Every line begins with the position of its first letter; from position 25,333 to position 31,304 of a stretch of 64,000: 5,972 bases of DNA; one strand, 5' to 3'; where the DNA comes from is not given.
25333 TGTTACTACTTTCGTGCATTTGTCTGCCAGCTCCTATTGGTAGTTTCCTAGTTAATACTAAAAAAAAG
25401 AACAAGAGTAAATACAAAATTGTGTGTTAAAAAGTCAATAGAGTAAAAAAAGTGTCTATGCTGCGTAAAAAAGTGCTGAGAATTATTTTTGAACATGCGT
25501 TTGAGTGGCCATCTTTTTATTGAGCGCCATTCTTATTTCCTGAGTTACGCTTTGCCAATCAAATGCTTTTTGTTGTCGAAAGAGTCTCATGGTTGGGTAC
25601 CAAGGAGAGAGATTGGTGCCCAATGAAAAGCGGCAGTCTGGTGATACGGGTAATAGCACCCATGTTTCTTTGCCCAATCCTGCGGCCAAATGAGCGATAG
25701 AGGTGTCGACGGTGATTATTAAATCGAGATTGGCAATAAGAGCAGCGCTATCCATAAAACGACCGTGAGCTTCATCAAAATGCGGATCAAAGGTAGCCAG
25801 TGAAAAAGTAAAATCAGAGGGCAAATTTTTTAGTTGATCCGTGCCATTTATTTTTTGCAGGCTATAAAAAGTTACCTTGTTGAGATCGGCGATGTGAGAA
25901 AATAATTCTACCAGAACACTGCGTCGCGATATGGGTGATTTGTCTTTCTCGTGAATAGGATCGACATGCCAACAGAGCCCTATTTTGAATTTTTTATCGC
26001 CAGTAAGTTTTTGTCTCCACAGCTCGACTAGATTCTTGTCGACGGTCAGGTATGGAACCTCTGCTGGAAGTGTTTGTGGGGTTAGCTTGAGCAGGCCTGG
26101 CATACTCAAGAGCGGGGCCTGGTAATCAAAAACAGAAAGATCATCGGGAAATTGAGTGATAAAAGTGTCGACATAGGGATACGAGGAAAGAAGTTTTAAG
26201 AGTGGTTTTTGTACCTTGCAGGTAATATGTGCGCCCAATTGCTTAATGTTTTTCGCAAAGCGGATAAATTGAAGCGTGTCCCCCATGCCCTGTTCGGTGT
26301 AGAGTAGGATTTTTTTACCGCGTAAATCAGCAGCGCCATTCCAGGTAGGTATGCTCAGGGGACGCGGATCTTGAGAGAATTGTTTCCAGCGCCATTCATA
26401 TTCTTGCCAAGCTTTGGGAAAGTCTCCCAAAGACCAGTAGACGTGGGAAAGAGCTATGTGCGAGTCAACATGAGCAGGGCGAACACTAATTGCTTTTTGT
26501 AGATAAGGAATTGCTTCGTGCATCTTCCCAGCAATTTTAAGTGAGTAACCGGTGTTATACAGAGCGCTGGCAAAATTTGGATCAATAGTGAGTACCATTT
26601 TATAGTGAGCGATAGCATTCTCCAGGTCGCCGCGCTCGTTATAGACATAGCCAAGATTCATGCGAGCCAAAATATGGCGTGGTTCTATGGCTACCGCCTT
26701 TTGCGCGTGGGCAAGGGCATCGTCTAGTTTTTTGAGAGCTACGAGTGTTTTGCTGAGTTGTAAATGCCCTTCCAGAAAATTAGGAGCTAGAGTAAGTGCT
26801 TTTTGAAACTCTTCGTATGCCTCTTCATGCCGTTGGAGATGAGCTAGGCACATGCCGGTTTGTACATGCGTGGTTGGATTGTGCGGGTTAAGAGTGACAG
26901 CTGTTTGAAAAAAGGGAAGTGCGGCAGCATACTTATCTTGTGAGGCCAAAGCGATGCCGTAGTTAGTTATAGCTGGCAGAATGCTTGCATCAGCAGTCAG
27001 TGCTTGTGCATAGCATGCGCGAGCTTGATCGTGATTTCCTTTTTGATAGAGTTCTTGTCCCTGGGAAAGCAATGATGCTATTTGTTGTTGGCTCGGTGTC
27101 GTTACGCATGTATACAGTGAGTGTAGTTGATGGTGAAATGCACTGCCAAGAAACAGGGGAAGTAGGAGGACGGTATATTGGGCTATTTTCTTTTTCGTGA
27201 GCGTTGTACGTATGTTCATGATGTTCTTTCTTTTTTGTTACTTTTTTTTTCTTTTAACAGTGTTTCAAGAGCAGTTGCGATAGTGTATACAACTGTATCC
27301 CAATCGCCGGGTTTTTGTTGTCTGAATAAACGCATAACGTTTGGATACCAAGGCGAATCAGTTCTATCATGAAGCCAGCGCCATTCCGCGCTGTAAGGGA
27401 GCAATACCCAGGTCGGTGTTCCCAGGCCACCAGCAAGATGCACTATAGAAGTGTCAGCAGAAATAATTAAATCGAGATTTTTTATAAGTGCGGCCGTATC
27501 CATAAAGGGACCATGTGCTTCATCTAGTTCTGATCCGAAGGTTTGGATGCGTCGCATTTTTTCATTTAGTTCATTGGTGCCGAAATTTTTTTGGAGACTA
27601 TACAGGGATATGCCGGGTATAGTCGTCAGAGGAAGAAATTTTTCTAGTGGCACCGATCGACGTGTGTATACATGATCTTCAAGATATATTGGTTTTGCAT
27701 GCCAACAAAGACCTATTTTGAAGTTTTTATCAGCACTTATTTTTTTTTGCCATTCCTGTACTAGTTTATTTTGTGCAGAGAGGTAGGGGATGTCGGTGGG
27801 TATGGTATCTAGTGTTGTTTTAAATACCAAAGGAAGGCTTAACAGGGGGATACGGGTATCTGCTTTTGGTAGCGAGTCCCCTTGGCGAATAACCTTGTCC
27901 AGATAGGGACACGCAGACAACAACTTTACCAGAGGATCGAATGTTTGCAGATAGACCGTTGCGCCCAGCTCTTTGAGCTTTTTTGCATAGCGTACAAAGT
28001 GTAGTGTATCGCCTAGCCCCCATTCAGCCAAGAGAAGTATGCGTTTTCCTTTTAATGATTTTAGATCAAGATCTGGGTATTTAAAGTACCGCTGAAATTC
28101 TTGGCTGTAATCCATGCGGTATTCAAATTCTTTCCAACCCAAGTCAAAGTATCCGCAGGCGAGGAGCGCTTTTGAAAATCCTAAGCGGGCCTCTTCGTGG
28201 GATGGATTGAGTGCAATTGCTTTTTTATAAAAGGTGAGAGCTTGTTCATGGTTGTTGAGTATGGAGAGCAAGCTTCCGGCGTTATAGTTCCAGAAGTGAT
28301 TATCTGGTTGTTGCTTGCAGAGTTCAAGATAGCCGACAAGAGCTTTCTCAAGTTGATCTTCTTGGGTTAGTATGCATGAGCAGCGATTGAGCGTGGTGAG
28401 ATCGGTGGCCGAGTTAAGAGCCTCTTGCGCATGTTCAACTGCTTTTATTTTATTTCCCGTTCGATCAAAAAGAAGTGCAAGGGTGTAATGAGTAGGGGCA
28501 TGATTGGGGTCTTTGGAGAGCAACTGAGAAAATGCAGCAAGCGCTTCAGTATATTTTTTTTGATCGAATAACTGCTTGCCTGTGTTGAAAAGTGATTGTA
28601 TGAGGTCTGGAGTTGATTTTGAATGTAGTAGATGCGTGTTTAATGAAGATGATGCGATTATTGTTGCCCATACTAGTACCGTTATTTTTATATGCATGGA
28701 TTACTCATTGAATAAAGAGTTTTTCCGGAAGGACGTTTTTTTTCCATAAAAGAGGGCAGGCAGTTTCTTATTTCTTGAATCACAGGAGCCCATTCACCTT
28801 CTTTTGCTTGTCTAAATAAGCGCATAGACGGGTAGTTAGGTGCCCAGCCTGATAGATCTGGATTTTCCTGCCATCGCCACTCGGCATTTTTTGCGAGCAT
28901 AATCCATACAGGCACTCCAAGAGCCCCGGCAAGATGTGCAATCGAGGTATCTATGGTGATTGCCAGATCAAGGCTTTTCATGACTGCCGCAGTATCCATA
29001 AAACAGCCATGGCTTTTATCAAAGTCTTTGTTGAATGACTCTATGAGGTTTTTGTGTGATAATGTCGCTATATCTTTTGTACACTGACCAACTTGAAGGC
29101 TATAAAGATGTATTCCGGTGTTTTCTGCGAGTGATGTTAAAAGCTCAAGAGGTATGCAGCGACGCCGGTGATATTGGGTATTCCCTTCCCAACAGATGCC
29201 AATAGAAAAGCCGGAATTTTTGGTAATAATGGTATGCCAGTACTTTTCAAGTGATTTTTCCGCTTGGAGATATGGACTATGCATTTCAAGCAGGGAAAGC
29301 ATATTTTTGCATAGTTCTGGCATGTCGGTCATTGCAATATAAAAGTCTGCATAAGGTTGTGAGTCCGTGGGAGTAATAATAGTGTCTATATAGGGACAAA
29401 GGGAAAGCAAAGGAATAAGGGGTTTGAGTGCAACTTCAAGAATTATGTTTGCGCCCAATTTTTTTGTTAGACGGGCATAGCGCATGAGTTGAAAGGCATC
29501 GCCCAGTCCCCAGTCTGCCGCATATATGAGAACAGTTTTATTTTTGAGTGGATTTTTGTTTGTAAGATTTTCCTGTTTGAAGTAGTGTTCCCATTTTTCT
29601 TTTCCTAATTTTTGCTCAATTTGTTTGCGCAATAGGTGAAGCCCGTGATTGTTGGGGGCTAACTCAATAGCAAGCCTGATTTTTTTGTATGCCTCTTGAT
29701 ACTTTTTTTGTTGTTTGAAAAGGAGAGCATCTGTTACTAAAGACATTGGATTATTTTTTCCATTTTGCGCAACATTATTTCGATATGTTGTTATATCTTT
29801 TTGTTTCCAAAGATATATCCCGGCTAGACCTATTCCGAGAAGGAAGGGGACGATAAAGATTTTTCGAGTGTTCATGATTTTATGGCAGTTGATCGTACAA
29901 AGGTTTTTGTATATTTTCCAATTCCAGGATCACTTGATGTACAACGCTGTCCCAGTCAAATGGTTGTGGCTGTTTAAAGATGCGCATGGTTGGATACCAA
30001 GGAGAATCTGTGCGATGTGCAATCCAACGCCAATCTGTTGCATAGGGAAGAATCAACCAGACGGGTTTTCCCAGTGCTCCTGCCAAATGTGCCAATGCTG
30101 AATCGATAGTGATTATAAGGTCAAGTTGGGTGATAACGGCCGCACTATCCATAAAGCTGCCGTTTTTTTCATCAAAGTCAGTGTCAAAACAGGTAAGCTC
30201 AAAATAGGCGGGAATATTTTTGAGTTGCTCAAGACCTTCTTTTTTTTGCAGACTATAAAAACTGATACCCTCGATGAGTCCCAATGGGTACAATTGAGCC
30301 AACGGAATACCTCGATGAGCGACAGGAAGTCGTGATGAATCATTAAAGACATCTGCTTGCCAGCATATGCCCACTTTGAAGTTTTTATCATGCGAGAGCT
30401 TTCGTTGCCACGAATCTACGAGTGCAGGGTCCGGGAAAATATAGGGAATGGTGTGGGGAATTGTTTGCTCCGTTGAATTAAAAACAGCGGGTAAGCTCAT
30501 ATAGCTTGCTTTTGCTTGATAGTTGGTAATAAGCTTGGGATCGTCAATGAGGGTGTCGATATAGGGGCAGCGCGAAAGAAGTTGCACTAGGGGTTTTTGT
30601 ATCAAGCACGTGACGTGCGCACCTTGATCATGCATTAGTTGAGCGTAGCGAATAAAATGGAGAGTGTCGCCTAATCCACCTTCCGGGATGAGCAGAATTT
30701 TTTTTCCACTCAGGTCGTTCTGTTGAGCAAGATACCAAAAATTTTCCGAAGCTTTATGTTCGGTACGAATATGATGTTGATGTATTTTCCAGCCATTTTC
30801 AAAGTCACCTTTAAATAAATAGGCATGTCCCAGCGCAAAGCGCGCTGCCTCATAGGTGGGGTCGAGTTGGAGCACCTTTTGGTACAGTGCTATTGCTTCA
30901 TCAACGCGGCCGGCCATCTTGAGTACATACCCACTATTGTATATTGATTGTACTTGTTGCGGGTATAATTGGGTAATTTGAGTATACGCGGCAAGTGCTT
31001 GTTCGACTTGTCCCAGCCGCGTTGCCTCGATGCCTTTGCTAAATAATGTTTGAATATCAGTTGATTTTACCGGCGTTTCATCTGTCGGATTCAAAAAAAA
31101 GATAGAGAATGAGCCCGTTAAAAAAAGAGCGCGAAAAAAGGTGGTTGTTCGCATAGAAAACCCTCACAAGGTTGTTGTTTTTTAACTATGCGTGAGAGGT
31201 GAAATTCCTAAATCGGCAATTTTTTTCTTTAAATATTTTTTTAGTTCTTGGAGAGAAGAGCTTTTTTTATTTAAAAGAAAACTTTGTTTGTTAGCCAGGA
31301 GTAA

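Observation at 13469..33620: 20-kb co-directional array: 10 genes encoding 13 TPR + GT9-like glycosyltransferase modules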

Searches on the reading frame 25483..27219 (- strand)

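Call 4: search_protein_families(library=pfam, proteins=[window:25483-27219:-], max_evalue=0.01)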
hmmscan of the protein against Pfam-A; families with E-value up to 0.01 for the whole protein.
window:25483-27219:- (578 aa): 25 families
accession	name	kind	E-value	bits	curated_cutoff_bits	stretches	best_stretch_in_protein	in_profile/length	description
PF00515.34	TPR_1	-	2.2e-36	122.6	27.8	5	185-216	3-34/34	Tetratricopeptide repeat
PF07719.23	TPR_2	-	2.4e-32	108.8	27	3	118-147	4-33/34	Tetratricopeptide repeat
PF13181.12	TPR_8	-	2e-30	102.8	25.7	3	186-215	4-33/34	Tetratricopeptide repeat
PF13414.12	TPR_11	-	4.7e-28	97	26.8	1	190-226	1-37/42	TPR repeat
PF13432.12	TPR_16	-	1.6e-25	89.6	32.7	3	52-115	2-65/65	Tetratricopeptide repeat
PF14559.12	TPR_19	-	4.6e-22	78.6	25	4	159-216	1-58/68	Tetratricopeptide repeat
PF13424.12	TPR_12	-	2.4e-20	73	30.1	5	185-247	5-75/77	Tetratricopeptide repeat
PF13431.12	TPR_17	-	8.3e-19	66.7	24.4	1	172-203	2-33/34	Tetratricopeptide repeat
PF13428.12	TPR_14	-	1.1e-18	66.3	23.5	1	150-191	2-43/44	Tetratricopeptide repeat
PF13371.12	TPR_9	-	2.2e-13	50.4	35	1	190-256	2-68/73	Tetratricopeptide repeat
PF13174.12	TPR_6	-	1.4e-11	44.7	26.3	0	185-215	2-32/33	Tetratricopeptide repeat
PF13176.12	TPR_7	-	3.9e-10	39.4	27.9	0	187-215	3-31/36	Tetratricopeptide repeat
PF24575.1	TPR_Slam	-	1.1e-09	39.1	35.2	0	32-100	34-100/104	Surface lipoprotein assembly modifier, N-terminal TPR repeats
PF13374.12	TPR_10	-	3.4e-09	36.9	27.5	0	185-212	4-31/42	Tetratricopeptide repeat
PF12895.13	ANAPC3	-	1.4e-08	35.3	27.2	1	94-174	2-81/82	Anaphase-promoting complex, cyclosome, subunit 3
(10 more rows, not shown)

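Call 7: search_protein_families(library=ncbifam, proteins=[window:25483-27219:-], max_evalue=0.01)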
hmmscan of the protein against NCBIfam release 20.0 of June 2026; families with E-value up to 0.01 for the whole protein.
window:25483-27219:- (578 aa): 32 families (the best 25 are shown)
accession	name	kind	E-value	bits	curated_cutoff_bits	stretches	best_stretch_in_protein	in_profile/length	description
NF040959.1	MamA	equivalog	2.2e-27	95.8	200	2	51-212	41-202/204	magnetosome protein MamA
TIGR02917.1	PEP_TPR_lipo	equivalog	4.3e-23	81.2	312.2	1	37-284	114-362/899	XrtA/PEP-CTERM system TPR-repeat protein PrsT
TIGR02521.1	type_IV_pilW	equivalog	9e-22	77.8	154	3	59-157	77-177/234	type IV pilus biogenesis/stability protein PilW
NF033762.1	social_mot_Tgl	equivalog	7.3e-19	68.1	225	1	88-236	36-189/252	social motility TPR repeat lipoprotein Tgl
TIGR02552.1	LcrH_SycD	equivalog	1.4e-16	60.4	104.8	2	41-146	12-117/136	SycD/LcrH family type III secretion system chaperone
NF033920.0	C39_PA2778_fam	equivalog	1.5e-13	50.7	150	3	34-112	177-255/255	PA2778 family cysteine peptidase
NF033758.1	gliding_GltE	equivalog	3.6e-12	46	225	1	59-244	166-352/411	adventurous gliding motility TPR repeat lipoprotein GltE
NF053607.1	CHU_0125_OmpA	equivalog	5e-11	41.8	620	2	47-166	19-137/639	CHU_0125 family OmpA-like outer membrane integrity protein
NF008757.0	PRK11788.1-5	equivalog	1.6e-09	37.5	363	1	154-246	185-278/388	lipopolysaccharide assembly protein LapB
NF008391.2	PRK11189.1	equivalog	3.3e-09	36.6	250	1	47-142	64-160/297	lipoprotein NlpI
NF008520.0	PRK11447.1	equivalog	6.1e-09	34.2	858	1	46-276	460-696/1157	cellulose synthase complex outer membrane protein BcsC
TIGR00990.1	3a0801s09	subfamily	9.5e-09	34.4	757.25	2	60-174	344-458/615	mitochondrial import receptor subunit TOM70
NF011886.0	PRK15359.1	equivalog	2.2e-08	34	146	1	54-144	31-121/144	type III secretion system chaperone protein SscB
NF047558.1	TPR_END_plus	domain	5.1e-08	32.7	32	0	219-251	1-33/56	TPR end-of-group domain-containing protein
NF002725.1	PRK02603.1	equivalog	7.3e-08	32.6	143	1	185-234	74-123/173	photosystem I assembly protein Ycf3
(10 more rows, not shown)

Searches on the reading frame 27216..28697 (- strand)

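Call 4: search_protein_families(library=pfam, proteins=[window:27216-28697:-], max_evalue=0.01)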
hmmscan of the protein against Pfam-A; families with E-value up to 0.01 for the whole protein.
window:27216-28697:- (493 aa): 18 families
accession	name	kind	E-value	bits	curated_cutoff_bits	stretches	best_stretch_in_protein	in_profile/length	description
PF07719.23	TPR_2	-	1e-17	63.1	27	2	35-66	3-34/34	Tetratricopeptide repeat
PF00515.34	TPR_1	-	3.8e-14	52.2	27.8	2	138-167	5-34/34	Tetratricopeptide repeat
PF13414.12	TPR_11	-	6.1e-14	51.9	26.8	2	40-80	1-41/42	TPR repeat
PF14559.12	TPR_19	-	4.1e-12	46.7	25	2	43-96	1-54/68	Tetratricopeptide repeat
PF13181.12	TPR_8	-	1.2e-10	41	25.7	1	138-167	5-34/34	Tetratricopeptide repeat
PF13424.12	TPR_12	-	2.3e-09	37.7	30.1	1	48-97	25-75/77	Tetratricopeptide repeat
PF13431.12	TPR_17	-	3.2e-09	36.8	24.4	0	56-87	2-33/34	Tetratricopeptide repeat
PF13428.12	TPR_14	-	1.9e-08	34.6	23.5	0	40-74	8-42/44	Tetratricopeptide repeat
PF24575.1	TPR_Slam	-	1.5e-07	32.2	35.2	0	112-179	27-92/104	Surface lipoprotein assembly modifier, N-terminal TPR repeats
PF13174.12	TPR_6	-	2.5e-07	31.3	26.3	1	34-66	1-33/33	Tetratricopeptide repeat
PF13432.12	TPR_16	-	6.6e-07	30.1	32.7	1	40-94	4-58/65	Tetratricopeptide repeat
PF23914.1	TPR_CcmH_CycH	-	1.1e-05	25.8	42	1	129-180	45-96/158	Cytochrome c-type biogenesis protein H TPR domain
PF13429.12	TPR_15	-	2.4e-05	24.4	26.2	1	29-189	109-269/280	Tetratricopeptide repeat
PF25064.1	ARM_TT21_5th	-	0.00048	20.9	27.8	1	44-120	12-92/117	TT21 fifth ARM repeats domain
PF12895.13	ANAPC3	-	0.0008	20.1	27.2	0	31-75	21-64/82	Anaphase-promoting complex, cyclosome, subunit 3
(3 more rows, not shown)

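Call 7: search_protein_families(library=ncbifam, proteins=[window:27216-28697:-], max_evalue=0.01)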
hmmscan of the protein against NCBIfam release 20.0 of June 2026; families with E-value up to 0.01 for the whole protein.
window:27216-28697:- (493 aa): 20 families
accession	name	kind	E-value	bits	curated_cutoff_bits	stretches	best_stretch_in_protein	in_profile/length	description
TIGR02917.1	PEP_TPR_lipo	equivalog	6.4e-13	47.5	312.2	1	26-169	597-738/899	XrtA/PEP-CTERM system TPR-repeat protein PrsT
NF040959.1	MamA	equivalog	4.7e-11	42.5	200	1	37-167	41-172/204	magnetosome protein MamA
TIGR02552.1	LcrH_SycD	equivalog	1.6e-07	31.1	104.8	1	30-87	15-72/136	SycD/LcrH family type III secretion system chaperone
NF053607.1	CHU_0125_OmpA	equivalog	8.1e-07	27.9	620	1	34-96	20-82/639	CHU_0125 family OmpA-like outer membrane integrity protein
NF033920.0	C39_PA2778_fam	equivalog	9.4e-07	28.5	150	1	27-96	184-253/255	PA2778 family cysteine peptidase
TIGR02521.1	type_IV_pilW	equivalog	3.3e-06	26.8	154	1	38-175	36-176/234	type IV pilus biogenesis/stability protein PilW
NF047558.1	TPR_END_plus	domain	8.1e-06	25.7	32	1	138-168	3-34/56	TPR end-of-group domain-containing protein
NF047371.1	FlcA_CTERM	equivalog_domain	9.7e-06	24.3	300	0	46-102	326-382/646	periplasmic flagellar collar protein FlcA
NF033762.1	social_mot_Tgl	equivalog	1.6e-05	24.4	225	1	112-195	43-127/252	social motility TPR repeat lipoprotein Tgl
NF002725.1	PRK02603.1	equivalog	2.8e-05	24.2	143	0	47-110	49-116/173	photosystem I assembly protein Ycf3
TIGR04510.1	mod_pep_cyc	subfamily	3.6e-05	22.5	400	1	36-192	401-560/814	putative peptide modification system cyclase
NF047507.1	TPR_BatC_Lepto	exception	4.2e-05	23.1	175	0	137-171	99-133/214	TPR repeat-containing protein BatC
NF033758.1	gliding_GltE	equivalog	6.7e-05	22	225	1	55-166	74-186/411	adventurous gliding motility TPR repeat lipoprotein GltE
TIGR03939.1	PGA_TPR_OMP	equivalog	0.00013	20.3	366.65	0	42-106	129-194/800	poly-beta-1,6 N-acetyl-D-glucosamine export porin PgaA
TIGR02795.1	tol_pal_ybgF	equivalog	0.00051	20.6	90.1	0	37-87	43-96/119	tol-pal system protein YbgF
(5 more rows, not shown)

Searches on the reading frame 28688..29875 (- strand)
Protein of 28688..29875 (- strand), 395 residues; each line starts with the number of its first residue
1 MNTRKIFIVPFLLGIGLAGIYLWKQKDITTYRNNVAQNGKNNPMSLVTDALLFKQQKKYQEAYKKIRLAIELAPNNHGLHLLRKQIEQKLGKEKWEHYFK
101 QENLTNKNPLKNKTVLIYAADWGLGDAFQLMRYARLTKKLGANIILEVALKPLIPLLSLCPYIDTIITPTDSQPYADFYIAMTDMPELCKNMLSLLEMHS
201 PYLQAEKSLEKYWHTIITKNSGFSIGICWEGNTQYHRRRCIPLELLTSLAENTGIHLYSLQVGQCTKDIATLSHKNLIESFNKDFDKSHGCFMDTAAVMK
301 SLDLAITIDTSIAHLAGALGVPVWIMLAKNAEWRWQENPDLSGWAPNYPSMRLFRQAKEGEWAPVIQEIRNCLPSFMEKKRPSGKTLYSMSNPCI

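Call 4: search_protein_families(library=pfam, proteins=[window:28688-29875:-], max_evalue=0.01)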
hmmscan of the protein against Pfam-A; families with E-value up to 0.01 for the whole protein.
window:28688-29875:- (395 aa): 1 family
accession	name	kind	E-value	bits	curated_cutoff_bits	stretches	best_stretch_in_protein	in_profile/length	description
PF01075.23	Glyco_transf_9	-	0.006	16.4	22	0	295-323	177-205/247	Glycosyltransferase family 9 (heptosyltransferase)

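Call 7: search_protein_families(library=ncbifam, proteins=[window:28688-29875:-], max_evalue=0.01)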
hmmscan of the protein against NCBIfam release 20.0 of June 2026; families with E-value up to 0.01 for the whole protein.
window:28688-29875:- (395 aa): 1 family
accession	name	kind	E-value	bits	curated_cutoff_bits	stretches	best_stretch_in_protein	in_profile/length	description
NF041522.1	TPR_sll0314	equivalog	0.0014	17.9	225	1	50-104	187-241/275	Sll0314/Alr1548 family TPR repeat-containing protein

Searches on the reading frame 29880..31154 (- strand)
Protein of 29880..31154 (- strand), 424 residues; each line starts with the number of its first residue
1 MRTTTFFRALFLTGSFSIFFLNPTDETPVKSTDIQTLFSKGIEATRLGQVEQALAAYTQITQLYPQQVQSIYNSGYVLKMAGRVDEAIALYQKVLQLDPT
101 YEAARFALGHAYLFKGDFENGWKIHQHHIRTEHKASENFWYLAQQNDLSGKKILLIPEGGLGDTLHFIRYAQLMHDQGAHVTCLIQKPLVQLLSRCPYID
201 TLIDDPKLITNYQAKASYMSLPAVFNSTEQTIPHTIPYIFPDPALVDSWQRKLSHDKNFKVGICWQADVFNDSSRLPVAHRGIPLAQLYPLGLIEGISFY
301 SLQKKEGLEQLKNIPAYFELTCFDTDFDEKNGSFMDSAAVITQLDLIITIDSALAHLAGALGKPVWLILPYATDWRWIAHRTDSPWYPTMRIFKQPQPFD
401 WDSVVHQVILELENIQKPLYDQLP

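Call 4: search_protein_families(library=pfam, proteins=[window:29880-31154:-], max_evalue=0.01)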
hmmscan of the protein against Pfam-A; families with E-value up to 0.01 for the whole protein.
window:29880-31154:- (424 aa): 16 families
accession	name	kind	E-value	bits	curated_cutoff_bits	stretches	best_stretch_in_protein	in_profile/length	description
PF00515.34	TPR_1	-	1.7e-12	47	27.8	1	72-101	5-34/34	Tetratricopeptide repeat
PF07719.23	TPR_2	-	6.4e-12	45.1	27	1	72-101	5-34/34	Tetratricopeptide repeat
PF13414.12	TPR_11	-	2.2e-11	43.7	26.8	1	76-113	2-39/42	TPR repeat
PF13431.12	TPR_17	-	3.9e-10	39.6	24.4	1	90-119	1-30/34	Tetratricopeptide repeat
PF13181.12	TPR_8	-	1.2e-09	38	25.7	1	69-100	2-33/34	Tetratricopeptide repeat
PF14559.12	TPR_19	-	6.8e-09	36.4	25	1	80-119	3-42/68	Tetratricopeptide repeat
PF13432.12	TPR_16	-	4.4e-08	33.9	32.7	1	40-101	3-64/65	Tetratricopeptide repeat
PF13428.12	TPR_14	-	1.8e-07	31.6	23.5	1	75-110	8-43/44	Tetratricopeptide repeat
PF24575.1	TPR_Slam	-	2.1e-07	31.7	35.2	1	34-112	15-91/104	Surface lipoprotein assembly modifier, N-terminal TPR repeats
PF13174.12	TPR_6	-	3e-07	31.1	26.3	0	70-100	2-32/33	Tetratricopeptide repeat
PF13424.12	TPR_12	-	1.8e-05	25.2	30.1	1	70-119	4-62/77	Tetratricopeptide repeat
PF01075.23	Glyco_transf_9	-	4e-05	23.5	22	1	336-365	176-205/247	Glycosyltransferase family 9 (heptosyltransferase)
PF13176.12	TPR_7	-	4.7e-05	23.6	27.9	0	80-100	11-31/36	Tetratricopeptide repeat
PF13371.12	TPR_9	-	0.00096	19.6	35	1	46-105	7-66/73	Tetratricopeptide repeat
PF17874.7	TPR_MalT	-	0.0046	16.7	45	0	34-99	40-111/336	MalT-like TPR region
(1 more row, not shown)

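Call 7: search_protein_families(library=ncbifam, proteins=[window:29880-31154:-], max_evalue=0.01)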
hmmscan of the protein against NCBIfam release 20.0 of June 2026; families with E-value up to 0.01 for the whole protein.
window:29880-31154:- (424 aa): 18 families
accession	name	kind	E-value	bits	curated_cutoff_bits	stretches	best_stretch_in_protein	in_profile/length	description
NF040959.1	MamA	equivalog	1.6e-09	37.5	200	1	39-148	42-151/204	magnetosome protein MamA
NF033762.1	social_mot_Tgl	equivalog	4.2e-08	32.8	225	1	31-129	30-127/252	social motility TPR repeat lipoprotein Tgl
TIGR04414.1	hepto_Aah_TibC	equivalog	7.7e-07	28.4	200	1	113-219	42-152/374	autotransporter strand-loop-strand O-heptosyltransferase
TIGR02521.1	type_IV_pilW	equivalog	1.3e-06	28.1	154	1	48-142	113-209/234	type IV pilus biogenesis/stability protein PilW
TIGR02552.1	LcrH_SycD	equivalog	4.5e-06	26.4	104.8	1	55-144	5-94/136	SycD/LcrH family type III secretion system chaperone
TIGR02917.1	PEP_TPR_lipo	equivalog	5.5e-06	24.5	312.2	1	32-129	361-458/899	XrtA/PEP-CTERM system TPR-repeat protein PrsT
NF033920.0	C39_PA2778_fam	equivalog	0.0001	21.8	150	1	18-120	141-242/255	PA2778 family cysteine peptidase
NF053607.1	CHU_0125_OmpA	equivalog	0.00014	20.5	620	1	35-131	20-116/639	CHU_0125 family OmpA-like outer membrane integrity protein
NF033758.1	gliding_GltE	equivalog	0.00015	20.9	225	1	39-122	91-174/411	adventurous gliding motility TPR repeat lipoprotein GltE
NF047507.1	TPR_BatC_Lepto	exception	0.0004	19.9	175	1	40-147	30-144/214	TPR repeat-containing protein BatC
NF052415.1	T3SS_chap_SctY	equivalog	0.00048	20.6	70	1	76-141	14-81/106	type III secretion apparatus assembly chaperone SctY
TIGR03302.1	OM_YfiO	subfamily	0.0012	18.4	81.4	1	26-107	25-109/239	outer membrane protein assembly factor BamD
NF007742.0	PRK10422.1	equivalog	0.0019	17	467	1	333-377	252-295/352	lipopolysaccharide core heptosyltransferase RfaQ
NF008391.2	PRK11189.1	equivalog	0.0022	17.5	250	1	35-132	66-163/297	lipoprotein NlpI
TIGR02193.1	heptsyl_trn_I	equivalog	0.0027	17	185.3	1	336-376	248-288/320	lipopolysaccharide heptosyltransferase I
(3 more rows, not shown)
